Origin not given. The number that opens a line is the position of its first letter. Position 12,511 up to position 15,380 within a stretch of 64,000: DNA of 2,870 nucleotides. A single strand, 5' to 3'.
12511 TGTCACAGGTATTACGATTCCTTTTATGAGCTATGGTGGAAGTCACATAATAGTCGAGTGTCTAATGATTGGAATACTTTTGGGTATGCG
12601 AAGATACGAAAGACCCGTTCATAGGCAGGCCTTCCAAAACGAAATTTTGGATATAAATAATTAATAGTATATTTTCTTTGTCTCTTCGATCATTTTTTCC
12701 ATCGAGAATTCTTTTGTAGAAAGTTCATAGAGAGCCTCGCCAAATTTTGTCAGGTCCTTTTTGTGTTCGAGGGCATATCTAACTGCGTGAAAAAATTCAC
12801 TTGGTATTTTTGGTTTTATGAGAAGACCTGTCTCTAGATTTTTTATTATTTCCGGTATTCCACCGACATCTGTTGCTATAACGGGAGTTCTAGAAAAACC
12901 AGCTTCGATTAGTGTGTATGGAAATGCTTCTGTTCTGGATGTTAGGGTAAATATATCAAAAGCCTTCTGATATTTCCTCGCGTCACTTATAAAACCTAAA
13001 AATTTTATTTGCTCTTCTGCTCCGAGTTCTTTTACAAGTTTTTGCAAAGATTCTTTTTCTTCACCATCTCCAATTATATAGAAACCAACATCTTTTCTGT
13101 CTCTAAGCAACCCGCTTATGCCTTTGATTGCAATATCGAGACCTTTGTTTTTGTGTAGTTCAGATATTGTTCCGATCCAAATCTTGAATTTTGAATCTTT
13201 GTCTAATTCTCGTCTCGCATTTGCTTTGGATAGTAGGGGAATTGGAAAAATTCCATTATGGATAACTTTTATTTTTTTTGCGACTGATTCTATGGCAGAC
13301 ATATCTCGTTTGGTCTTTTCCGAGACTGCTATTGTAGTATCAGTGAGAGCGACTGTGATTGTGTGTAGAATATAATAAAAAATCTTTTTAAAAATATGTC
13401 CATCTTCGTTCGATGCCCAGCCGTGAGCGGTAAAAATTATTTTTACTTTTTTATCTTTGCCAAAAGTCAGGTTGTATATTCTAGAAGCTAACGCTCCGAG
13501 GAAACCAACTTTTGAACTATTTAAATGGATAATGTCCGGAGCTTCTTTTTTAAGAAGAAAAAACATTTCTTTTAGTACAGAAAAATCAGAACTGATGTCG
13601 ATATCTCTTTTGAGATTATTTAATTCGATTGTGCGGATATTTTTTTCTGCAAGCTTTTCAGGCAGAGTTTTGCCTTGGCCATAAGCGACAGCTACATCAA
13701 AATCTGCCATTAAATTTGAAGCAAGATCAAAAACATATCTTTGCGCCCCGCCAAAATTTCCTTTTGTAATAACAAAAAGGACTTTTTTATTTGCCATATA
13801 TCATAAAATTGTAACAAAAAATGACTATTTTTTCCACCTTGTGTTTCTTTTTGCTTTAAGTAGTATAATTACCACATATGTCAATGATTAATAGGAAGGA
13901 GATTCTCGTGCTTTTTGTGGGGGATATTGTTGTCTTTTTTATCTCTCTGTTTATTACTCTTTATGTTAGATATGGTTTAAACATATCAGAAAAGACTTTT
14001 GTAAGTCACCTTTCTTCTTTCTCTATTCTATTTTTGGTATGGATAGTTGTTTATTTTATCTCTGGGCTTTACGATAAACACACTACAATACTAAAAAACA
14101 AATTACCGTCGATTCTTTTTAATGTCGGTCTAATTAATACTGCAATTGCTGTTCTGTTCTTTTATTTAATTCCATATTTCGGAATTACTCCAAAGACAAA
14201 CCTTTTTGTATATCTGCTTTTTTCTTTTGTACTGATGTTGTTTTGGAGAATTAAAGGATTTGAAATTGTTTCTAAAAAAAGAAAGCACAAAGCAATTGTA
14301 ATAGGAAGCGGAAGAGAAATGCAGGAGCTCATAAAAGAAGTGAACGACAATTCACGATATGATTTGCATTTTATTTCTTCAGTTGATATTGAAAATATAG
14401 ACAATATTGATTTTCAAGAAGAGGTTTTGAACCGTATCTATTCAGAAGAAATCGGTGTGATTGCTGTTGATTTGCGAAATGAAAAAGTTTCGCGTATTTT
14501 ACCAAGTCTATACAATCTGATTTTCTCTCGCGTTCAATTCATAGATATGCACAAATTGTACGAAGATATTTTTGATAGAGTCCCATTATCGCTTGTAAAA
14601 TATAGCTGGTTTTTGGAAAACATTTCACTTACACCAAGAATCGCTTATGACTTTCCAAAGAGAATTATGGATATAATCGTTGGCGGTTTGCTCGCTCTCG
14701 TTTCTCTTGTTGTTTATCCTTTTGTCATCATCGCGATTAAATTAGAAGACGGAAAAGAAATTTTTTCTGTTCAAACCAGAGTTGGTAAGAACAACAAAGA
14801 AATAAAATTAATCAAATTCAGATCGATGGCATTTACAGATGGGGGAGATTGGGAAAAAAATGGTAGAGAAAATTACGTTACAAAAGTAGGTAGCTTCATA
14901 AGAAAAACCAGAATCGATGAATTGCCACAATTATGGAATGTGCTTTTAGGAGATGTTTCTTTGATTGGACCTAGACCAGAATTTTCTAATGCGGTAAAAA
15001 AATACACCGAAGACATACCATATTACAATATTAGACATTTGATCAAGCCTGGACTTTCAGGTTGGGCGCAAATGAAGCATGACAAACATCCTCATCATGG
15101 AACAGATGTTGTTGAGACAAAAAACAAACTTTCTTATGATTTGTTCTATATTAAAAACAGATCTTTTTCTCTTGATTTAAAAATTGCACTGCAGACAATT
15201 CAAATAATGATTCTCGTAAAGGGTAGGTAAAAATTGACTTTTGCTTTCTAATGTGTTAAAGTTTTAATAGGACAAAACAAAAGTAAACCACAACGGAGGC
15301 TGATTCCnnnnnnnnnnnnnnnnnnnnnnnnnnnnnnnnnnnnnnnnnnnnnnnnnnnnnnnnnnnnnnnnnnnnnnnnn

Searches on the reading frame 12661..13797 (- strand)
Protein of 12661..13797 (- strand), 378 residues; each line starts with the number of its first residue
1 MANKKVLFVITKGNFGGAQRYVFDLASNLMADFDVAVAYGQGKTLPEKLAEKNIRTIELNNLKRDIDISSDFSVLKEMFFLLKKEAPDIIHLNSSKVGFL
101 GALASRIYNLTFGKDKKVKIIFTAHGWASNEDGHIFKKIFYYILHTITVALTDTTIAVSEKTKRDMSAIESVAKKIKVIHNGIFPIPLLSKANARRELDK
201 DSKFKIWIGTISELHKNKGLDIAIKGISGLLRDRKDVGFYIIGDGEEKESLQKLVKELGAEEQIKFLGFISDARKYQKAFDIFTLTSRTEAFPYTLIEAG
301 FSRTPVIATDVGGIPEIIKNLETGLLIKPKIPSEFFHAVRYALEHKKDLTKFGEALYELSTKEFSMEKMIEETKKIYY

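Call 81: search_protein_families(library=pfam, proteins=[window:12661-13797:-], max_evalue=0.01)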
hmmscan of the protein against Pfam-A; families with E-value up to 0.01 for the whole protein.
window:12661-13797:- (378 aa): 6 families
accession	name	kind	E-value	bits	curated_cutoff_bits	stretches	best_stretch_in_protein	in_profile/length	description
PF00534.26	Glycos_transf_1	-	2.6e-34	118.7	26.4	1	194-356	5-169/172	Glycosyl transferases group 1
PF13692.12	Glyco_trans_1_4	-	6e-31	108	27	1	208-344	4-141/142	Glycosyl transferases group 1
PF13439.12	Glyco_transf_4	-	1e-21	78.1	28.5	1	15-183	1-166/170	Glycosyltransferase Family 4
PF13579.12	Glyco_trans_4_4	-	7.4e-13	49.6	29.7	1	16-182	1-158/158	Glycosyl transferase 4-like domain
PF13477.12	Glyco_trans_4_2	-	8.8e-07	29.6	23.4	1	6-145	2-130/139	Glycosyl transferase 4-like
PF20706.3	GT4-conflict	-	3.1e-06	26.9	26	1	190-320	184-322/385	Family 4 Glycosyltransferase in conflict systems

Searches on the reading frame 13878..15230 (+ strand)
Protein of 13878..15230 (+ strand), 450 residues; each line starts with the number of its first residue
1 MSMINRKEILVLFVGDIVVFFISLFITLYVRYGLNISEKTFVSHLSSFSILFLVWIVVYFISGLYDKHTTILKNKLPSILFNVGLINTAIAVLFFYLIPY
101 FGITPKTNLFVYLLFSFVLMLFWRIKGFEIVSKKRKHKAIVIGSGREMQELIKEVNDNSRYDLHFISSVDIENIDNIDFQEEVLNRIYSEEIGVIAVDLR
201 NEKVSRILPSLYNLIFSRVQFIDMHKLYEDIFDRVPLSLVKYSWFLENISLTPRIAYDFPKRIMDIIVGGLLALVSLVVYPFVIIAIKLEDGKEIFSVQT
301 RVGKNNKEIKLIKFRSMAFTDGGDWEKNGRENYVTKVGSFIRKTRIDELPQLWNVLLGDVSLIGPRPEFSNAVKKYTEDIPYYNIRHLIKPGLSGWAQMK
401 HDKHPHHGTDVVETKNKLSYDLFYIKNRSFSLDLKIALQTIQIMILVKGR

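Call 4: search_protein_families(library=pfam, proteins=[window:13878-15230:+], max_evalue=1)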
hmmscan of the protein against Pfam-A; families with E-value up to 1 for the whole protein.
window:13878-15230:+ (450 aa): 3 families
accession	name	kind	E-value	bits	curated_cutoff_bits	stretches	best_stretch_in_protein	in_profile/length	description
PF02397.22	Bac_transf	-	1.8e-53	181.1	27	1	261-445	1-178/179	Bacterial sugar transferase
PF01445.23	SH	-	0.00051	20.2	27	1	19-55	15-51/57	Viral small hydrophobic protein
PF05768.20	Glrx-like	-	0.41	11.4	26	1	149-201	17-59/77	Glutaredoxin-like domain (DUF836)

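Call 73: find_encoding_contigs(protein=window:13878-15230:+, flank=3000, max_places=10)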
Protein window:13878-15230:+ (450 aa): no gene with exactly this product is on record in the collection.
